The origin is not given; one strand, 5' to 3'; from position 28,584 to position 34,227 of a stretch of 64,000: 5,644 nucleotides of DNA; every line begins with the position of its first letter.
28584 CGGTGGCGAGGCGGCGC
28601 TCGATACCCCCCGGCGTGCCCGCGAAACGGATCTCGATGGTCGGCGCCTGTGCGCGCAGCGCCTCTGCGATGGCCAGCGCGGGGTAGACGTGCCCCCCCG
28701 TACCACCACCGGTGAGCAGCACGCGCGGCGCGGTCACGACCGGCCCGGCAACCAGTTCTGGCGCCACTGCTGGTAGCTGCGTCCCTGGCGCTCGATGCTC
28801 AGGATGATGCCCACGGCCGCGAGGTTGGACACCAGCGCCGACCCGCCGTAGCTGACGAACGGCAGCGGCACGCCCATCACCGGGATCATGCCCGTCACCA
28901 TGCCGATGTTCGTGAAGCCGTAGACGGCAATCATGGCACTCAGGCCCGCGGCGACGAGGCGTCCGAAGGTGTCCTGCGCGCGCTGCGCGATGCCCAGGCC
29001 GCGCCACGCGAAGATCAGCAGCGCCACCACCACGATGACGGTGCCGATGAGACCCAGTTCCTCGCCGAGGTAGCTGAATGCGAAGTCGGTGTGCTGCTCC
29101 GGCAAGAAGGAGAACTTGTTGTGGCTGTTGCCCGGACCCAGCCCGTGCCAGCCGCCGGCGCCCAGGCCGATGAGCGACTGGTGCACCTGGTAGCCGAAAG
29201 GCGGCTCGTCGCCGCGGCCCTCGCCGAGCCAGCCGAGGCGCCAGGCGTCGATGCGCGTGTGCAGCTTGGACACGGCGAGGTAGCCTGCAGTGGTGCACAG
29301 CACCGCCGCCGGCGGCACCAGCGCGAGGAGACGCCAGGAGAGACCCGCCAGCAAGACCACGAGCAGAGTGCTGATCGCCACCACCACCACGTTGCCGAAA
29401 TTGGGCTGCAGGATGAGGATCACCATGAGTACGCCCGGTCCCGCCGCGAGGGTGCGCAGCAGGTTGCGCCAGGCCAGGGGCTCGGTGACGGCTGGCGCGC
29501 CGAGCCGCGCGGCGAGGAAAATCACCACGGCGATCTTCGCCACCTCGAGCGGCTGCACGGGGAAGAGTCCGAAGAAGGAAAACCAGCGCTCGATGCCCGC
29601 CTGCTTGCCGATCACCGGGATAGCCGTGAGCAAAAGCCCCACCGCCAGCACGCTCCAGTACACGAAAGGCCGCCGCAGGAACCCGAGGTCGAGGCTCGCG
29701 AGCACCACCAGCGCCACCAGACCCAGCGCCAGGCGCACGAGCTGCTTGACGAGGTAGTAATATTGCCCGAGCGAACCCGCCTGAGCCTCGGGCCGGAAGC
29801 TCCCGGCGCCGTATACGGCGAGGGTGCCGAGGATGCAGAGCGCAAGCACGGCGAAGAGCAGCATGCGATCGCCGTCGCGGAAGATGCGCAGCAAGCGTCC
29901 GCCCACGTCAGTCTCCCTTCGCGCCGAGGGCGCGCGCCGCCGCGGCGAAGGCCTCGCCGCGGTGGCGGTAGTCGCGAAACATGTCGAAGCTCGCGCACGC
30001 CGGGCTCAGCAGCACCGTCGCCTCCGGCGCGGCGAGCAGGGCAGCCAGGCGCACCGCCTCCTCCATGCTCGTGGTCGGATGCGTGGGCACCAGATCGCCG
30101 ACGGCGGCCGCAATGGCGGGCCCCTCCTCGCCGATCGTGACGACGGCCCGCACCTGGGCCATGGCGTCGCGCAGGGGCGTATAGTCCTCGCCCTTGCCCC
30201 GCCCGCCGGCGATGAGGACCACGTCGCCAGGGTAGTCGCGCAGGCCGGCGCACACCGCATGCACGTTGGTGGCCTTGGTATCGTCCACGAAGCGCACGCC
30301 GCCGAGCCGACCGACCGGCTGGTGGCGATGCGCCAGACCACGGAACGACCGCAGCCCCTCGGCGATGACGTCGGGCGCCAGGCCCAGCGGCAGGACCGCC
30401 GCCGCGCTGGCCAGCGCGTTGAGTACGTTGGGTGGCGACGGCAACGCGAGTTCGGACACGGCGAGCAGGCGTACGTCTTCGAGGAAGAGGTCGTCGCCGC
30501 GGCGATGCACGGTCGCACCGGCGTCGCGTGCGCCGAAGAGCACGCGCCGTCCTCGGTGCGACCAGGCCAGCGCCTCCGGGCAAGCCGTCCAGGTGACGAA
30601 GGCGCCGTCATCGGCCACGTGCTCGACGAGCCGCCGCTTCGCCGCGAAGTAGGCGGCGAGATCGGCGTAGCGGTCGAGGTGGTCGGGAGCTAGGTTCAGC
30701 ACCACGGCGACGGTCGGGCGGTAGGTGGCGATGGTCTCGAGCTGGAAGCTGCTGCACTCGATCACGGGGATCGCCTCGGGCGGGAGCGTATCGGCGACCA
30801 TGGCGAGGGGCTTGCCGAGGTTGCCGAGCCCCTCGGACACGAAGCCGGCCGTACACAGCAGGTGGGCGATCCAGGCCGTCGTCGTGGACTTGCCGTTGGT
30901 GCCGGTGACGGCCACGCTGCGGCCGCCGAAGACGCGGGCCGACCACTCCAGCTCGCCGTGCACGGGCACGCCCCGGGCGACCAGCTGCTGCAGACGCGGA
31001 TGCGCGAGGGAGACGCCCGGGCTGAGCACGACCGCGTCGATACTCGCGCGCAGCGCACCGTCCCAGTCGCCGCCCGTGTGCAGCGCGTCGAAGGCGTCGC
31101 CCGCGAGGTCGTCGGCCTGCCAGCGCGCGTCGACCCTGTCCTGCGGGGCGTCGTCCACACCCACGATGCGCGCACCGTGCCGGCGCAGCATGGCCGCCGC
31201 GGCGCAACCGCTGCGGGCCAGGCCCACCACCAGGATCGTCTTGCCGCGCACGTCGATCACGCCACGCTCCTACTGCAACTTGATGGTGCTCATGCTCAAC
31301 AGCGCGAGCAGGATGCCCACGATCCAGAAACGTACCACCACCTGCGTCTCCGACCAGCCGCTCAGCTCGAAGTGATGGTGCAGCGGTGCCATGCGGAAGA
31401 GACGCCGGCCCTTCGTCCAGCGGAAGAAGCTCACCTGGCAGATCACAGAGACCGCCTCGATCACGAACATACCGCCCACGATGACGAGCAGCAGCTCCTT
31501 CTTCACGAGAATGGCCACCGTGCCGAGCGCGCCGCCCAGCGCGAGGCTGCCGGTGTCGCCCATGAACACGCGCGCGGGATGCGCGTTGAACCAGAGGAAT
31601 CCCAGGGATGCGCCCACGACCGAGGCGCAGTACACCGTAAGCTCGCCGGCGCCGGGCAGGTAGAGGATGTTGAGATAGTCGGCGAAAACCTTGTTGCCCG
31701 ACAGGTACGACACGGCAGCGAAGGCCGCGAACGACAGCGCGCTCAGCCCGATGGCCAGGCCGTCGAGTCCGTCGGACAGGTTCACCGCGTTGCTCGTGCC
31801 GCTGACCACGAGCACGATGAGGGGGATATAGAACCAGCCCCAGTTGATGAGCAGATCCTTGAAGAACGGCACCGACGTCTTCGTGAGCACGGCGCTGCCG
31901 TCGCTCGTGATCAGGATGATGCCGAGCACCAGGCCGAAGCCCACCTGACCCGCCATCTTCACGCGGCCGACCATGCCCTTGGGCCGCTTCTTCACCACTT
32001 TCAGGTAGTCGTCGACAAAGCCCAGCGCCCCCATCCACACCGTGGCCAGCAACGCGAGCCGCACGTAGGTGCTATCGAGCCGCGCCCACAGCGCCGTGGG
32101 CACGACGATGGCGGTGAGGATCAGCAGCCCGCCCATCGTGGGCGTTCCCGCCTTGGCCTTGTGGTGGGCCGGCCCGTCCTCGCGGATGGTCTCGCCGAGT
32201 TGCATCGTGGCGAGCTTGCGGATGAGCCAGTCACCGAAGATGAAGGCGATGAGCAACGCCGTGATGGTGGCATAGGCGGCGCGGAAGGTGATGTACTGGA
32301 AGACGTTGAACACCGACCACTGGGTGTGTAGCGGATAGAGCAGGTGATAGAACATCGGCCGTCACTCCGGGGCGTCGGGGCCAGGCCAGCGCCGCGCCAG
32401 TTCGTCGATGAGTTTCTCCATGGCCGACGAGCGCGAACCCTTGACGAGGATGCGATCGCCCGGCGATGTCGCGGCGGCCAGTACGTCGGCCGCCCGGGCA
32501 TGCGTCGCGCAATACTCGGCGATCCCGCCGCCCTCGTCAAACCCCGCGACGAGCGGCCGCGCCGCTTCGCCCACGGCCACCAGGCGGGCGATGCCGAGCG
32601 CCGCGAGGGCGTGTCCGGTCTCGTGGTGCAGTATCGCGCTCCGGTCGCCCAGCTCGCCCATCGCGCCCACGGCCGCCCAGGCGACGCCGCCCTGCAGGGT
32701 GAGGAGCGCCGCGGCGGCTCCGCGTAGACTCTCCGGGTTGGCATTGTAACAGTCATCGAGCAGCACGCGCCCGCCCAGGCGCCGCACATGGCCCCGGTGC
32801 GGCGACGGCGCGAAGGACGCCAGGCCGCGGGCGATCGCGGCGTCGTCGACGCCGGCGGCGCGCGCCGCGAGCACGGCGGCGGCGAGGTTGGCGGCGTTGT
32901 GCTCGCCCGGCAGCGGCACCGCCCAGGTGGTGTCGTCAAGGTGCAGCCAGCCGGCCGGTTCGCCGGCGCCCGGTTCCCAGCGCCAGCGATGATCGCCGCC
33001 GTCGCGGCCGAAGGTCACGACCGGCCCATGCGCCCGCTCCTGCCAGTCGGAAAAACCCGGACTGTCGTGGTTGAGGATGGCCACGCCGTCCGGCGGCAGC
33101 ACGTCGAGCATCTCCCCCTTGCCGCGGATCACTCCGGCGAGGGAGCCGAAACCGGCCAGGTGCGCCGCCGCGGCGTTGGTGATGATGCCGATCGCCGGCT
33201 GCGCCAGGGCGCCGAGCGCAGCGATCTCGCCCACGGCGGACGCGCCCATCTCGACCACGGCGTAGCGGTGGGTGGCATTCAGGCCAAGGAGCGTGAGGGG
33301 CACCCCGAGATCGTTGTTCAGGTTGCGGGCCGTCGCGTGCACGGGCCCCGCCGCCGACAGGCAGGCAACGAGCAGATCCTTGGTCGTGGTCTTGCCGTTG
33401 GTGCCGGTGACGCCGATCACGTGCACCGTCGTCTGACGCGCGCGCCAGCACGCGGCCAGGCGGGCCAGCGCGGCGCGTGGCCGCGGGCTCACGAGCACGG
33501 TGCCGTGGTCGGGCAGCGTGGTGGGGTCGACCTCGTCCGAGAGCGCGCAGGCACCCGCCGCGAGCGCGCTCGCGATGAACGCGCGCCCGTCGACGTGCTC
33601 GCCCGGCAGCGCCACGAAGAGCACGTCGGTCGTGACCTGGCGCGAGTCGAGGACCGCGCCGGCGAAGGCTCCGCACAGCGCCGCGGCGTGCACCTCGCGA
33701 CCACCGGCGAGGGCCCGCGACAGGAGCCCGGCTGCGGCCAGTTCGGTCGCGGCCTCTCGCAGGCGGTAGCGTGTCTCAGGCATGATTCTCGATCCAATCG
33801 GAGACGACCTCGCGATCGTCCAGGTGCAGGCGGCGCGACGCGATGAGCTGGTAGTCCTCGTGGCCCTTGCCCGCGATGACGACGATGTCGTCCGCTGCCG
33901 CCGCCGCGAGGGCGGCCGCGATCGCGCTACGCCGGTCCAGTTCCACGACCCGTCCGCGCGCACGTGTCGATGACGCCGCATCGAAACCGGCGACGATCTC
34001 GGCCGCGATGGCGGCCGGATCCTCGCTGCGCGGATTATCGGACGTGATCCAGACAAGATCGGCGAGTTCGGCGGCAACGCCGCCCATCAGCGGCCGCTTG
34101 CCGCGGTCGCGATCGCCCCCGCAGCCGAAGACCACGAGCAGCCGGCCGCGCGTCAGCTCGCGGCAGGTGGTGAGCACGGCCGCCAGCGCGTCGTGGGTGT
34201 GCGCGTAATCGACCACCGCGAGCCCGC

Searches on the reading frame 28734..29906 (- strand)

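Call 56: search_protein_families(library=pfam, proteins=[window:28734-29906:-], max_evalue=0.00001)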
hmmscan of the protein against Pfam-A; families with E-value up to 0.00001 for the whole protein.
window:28734-29906:- (390 aa): 1 family
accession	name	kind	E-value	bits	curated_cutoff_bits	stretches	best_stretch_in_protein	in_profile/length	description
PF01098.24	FTSW_RODA_SPOVE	-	4.2e-81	273.1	26.4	1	15-375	2-354/356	Cell cycle protein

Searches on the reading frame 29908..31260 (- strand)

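Call 56: search_protein_families(library=pfam, proteins=[window:29908-31260:-], max_evalue=0.00001)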
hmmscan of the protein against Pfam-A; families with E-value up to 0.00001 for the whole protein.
window:29908-31260:- (450 aa): 3 families
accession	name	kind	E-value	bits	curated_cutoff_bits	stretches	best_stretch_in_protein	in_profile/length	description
PF08245.18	Mur_ligase_M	-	9.2e-22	78.4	24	1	118-289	1-200/200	Mur ligase middle domain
PF02875.26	Mur_ligase_C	-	1.2e-10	42.7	28.4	1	311-422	1-127/127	Mur ligase, glutamate ligase domain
PF21799.2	MurD-like_N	-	1.9e-09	38.1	27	1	7-102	1-88/88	Mur ligase MurD-like, N-terminal domain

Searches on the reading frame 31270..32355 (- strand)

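Call 56: search_protein_families(library=pfam, proteins=[window:31270-32355:-], max_evalue=0.00001)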
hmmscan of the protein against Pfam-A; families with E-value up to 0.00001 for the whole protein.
window:31270-32355:- (361 aa): 2 families
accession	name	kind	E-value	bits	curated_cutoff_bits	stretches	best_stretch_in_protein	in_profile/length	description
PF00953.26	Glycos_transf_4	-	3.4e-33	115.3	27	1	101-284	4-159/160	Glycosyl transferase family 4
PF10555.14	MraY_sig1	-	4.2e-06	26.4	20.1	1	68-80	1-13/13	Phospho-N-acetylmuramoyl-pentapeptide-transferase signature 1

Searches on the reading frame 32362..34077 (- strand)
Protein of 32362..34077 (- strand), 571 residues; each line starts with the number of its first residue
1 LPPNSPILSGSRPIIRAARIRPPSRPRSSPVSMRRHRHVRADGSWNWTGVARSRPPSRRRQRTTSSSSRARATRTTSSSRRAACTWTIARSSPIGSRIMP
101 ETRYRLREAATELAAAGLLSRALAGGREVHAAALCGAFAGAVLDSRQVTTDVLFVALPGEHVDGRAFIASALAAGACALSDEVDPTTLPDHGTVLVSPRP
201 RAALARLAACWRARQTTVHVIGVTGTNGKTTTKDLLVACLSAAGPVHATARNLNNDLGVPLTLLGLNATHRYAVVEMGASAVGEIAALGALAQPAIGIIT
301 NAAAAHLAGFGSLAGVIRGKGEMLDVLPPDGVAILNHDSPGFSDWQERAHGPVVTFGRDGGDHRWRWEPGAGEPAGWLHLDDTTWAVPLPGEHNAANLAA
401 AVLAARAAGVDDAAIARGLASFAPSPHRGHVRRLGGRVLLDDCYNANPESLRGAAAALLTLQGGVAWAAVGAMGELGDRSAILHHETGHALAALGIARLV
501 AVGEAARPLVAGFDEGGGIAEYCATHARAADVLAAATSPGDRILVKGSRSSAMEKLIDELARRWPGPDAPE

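Call 56: search_protein_families(library=pfam, proteins=[window:32362-34077:-], max_evalue=0.00001)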
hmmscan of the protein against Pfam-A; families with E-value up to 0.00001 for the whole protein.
window:32362-34077:- (571 aa): 3 families
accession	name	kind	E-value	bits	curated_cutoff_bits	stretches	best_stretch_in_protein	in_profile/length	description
PF08245.18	Mur_ligase_M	-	2.6e-37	129.2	24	1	223-405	1-200/200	Mur ligase middle domain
PF02875.26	Mur_ligase_C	-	2.9e-15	57.7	28.4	1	431-549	5-127/127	Mur ligase, glutamate ligase domain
PF01225.30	Mur_ligase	-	5.3e-06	27.2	21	0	143-181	7-50/95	Mur ligase family, catalytic domain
